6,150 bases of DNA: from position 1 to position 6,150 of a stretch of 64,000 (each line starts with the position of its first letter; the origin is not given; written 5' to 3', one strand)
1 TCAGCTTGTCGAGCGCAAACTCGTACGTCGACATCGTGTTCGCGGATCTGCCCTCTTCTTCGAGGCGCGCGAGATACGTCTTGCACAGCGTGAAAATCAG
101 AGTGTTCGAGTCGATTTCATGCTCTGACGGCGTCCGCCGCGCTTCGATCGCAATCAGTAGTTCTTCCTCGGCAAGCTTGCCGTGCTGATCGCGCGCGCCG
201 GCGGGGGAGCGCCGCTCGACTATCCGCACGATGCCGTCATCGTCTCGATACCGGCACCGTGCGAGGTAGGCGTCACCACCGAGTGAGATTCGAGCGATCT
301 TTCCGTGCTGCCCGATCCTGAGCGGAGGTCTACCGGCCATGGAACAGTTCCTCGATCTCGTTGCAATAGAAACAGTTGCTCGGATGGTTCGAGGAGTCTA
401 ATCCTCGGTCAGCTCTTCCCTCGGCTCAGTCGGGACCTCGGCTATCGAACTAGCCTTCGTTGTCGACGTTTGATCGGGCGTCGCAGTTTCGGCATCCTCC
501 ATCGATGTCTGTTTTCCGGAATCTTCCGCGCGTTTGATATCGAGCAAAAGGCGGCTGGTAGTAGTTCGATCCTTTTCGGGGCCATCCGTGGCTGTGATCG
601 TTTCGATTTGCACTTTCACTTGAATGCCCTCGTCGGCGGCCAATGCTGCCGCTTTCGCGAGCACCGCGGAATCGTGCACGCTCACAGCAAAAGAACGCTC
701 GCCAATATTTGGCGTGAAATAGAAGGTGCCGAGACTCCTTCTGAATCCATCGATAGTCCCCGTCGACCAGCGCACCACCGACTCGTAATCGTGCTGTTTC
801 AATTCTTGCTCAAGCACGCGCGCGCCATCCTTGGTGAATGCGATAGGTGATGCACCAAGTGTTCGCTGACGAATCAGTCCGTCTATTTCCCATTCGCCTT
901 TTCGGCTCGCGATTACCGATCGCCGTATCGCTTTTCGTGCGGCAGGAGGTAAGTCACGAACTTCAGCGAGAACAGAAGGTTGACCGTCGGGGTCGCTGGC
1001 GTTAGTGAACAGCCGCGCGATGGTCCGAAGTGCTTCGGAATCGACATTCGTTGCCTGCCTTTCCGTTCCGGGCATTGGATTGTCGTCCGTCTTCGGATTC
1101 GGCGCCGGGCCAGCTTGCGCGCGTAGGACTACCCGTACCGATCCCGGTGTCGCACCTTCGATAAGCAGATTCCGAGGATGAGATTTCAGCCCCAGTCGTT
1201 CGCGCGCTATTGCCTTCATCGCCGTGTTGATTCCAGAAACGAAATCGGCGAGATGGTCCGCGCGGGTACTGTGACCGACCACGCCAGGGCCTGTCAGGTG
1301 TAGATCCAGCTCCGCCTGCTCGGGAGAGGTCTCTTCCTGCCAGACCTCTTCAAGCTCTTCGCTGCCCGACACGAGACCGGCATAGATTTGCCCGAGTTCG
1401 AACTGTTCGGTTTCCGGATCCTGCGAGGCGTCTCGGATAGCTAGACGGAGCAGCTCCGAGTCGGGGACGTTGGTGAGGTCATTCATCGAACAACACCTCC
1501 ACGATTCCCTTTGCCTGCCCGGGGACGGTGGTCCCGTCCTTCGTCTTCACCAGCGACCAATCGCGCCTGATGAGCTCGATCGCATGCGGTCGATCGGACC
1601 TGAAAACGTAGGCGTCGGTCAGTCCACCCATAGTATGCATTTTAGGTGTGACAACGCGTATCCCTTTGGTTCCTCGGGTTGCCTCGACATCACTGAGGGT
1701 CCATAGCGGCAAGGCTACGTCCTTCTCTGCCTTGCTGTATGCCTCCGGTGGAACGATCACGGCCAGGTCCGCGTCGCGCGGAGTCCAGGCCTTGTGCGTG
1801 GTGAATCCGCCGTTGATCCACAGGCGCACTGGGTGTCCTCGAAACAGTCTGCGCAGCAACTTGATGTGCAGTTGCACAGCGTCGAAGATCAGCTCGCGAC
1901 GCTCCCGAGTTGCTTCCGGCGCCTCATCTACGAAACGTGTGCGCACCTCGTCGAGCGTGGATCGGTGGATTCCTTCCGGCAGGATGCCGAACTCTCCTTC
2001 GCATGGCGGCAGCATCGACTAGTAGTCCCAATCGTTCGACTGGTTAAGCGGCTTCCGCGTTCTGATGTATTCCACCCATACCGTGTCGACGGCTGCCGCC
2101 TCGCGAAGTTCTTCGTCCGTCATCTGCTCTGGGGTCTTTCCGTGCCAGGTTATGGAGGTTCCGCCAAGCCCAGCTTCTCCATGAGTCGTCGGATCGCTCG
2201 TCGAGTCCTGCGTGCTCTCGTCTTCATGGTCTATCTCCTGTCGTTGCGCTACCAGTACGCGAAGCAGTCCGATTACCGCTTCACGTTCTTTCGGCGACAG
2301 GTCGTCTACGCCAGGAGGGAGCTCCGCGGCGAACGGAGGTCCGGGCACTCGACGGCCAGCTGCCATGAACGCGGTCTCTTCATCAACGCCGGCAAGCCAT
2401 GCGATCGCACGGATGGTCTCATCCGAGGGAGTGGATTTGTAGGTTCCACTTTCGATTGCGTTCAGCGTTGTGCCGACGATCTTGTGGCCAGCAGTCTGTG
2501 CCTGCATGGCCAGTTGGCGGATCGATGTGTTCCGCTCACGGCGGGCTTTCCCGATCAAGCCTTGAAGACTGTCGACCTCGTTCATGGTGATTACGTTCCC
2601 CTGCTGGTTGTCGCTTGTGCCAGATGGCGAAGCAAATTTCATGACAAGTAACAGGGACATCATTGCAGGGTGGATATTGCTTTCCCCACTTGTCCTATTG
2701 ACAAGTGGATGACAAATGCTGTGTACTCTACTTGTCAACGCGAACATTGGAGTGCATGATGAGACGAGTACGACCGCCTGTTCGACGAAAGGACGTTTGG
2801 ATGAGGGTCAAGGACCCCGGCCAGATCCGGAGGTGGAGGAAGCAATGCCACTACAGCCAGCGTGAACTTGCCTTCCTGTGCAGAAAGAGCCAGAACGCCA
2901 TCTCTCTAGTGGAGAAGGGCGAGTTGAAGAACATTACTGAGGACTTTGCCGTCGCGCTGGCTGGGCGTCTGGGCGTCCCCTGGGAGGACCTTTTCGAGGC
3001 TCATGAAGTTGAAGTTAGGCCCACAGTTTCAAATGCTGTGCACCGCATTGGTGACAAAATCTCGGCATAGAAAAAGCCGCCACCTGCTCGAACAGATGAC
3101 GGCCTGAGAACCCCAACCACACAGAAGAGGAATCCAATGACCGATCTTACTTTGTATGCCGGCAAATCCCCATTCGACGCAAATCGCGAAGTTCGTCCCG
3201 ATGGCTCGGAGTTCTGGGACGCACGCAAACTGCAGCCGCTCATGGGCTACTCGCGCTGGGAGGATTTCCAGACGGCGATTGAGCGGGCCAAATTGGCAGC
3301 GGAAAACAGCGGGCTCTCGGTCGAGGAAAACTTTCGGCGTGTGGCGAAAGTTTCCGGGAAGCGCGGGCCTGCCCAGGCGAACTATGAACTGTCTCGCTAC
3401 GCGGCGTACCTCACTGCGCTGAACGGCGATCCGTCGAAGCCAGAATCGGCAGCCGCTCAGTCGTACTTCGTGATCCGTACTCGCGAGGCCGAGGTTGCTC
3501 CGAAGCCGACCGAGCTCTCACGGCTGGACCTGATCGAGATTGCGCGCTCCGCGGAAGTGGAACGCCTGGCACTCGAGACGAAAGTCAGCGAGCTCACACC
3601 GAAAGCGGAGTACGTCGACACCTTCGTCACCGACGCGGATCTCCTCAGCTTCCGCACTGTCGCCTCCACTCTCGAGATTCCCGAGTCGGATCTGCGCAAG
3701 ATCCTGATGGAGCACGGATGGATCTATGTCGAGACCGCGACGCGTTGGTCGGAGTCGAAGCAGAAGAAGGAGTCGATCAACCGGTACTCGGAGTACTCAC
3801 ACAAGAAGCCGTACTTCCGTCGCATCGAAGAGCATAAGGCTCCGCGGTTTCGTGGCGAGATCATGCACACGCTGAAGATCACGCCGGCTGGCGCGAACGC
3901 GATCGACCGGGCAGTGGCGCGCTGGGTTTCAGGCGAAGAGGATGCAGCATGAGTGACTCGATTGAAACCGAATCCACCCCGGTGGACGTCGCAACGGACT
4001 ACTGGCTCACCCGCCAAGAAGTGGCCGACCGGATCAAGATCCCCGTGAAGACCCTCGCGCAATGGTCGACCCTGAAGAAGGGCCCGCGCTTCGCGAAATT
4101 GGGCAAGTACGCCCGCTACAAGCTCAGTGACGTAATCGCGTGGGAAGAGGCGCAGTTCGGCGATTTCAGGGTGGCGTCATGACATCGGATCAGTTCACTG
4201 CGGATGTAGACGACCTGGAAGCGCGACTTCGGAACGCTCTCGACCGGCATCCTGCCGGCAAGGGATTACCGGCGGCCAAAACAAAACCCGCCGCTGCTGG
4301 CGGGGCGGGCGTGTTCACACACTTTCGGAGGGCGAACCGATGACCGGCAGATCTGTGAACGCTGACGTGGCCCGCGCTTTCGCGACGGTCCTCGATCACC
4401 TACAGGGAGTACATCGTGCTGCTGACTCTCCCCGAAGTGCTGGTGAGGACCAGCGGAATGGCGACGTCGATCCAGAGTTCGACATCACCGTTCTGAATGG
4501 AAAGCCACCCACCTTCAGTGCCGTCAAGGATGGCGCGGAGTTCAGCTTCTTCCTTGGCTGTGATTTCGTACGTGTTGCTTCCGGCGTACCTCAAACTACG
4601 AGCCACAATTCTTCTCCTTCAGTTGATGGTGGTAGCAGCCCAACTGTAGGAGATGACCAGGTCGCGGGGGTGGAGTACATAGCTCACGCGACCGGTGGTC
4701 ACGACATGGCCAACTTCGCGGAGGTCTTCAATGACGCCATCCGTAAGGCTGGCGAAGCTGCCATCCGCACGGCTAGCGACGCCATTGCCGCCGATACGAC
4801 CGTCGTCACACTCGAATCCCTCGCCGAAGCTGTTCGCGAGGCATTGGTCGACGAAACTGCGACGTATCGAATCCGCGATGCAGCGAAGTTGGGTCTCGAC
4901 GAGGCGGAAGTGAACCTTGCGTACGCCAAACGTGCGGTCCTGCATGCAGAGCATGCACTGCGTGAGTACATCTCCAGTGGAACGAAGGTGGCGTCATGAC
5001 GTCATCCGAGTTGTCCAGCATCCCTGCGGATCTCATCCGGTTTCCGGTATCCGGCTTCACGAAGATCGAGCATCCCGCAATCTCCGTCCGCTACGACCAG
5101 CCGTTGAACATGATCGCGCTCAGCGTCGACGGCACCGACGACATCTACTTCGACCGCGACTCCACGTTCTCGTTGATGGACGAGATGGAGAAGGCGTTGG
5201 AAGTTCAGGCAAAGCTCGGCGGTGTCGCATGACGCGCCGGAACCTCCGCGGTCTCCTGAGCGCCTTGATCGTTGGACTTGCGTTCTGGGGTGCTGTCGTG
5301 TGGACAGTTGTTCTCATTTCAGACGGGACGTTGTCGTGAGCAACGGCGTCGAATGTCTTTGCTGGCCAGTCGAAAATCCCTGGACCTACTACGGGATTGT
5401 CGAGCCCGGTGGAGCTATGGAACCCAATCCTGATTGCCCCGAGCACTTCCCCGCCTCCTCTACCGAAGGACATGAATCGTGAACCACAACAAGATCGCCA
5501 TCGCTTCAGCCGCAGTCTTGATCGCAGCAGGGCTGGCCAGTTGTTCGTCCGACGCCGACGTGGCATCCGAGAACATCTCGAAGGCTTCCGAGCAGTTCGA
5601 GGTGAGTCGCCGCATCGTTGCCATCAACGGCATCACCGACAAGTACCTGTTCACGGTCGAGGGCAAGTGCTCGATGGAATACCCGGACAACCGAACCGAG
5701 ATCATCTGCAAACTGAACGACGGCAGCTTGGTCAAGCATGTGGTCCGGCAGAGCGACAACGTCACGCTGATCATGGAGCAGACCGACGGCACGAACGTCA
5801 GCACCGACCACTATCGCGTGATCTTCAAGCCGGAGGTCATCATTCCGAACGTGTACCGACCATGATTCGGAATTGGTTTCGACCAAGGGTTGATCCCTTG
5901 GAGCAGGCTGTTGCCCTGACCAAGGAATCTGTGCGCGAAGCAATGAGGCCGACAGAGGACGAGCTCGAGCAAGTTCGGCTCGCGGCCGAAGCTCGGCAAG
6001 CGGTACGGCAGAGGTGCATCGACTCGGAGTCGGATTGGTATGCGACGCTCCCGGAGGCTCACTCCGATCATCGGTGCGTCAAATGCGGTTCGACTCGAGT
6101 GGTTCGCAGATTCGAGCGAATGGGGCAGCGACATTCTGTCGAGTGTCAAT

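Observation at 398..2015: Nucleotidyltransferase + unknown partner between repressor and integrase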

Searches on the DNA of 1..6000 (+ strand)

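Call 7: search_dna_similar(query=window:1-6000:+, collection=phages, mode=near, max_rows=15)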
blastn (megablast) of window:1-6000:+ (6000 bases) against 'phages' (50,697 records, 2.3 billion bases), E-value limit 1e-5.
Records with a match: 8; places in all: 8; records where one place covers at least 80% of the query: 0.
Best place of each record, by identity: 80-90% 4; 60-80% 4.
By first word of the organism name: Mycobacterium 6; Rhodococcus 2.
By host as written in the record: Mycobacterium smegmatis mc2 155 6; Rhodococcus equi 2.
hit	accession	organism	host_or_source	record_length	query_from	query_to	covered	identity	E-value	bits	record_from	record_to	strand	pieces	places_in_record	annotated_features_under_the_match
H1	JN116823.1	Rhodococcus phage REQ2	Rhodococcus equi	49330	5532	5865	6%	86.2%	7e-97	363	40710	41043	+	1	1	hypothetical protein (x2)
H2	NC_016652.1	Rhodococcus phage REQ2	Rhodococcus equi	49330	5532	5865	6%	86.2%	7e-97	363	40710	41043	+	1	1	site-specific recombination directionality factor RDF | hypothetical protein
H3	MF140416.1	Mycobacterium phage LastHope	Mycobacterium smegmatis mc2 155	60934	5549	5865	5%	82.7%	2e-72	281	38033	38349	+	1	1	56: hypothetical protein | 57: hypothetical protein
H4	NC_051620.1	Mycobacterium phage LastHope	Mycobacterium smegmatis mc2 155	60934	5549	5865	5%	82.7%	2e-72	281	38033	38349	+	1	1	56: site-specific recombination directionality factor RDF | 57: hypothetical protein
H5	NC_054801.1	Mycobacterium phage Noelle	Mycobacterium smegmatis mc2 155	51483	5542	5693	3%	76.9%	3e-11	79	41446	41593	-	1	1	63: site-specific recombination directionality factor RDF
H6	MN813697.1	Mycobacterium phage Noelle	Mycobacterium smegmatis mc2 155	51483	5542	5693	3%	76.9%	3e-11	79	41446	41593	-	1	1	63: hypothetical protein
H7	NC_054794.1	Mycobacterium phage Stasia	Mycobacterium smegmatis mc2 155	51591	5542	5693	3%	76.3%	1e-9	73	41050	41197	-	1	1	62: site-specific recombination directionality factor RDF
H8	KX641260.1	Mycobacterium phage Stasia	Mycobacterium smegmatis mc2 155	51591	5542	5693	3%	76.3%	1e-9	73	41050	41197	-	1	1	62: hypothetical protein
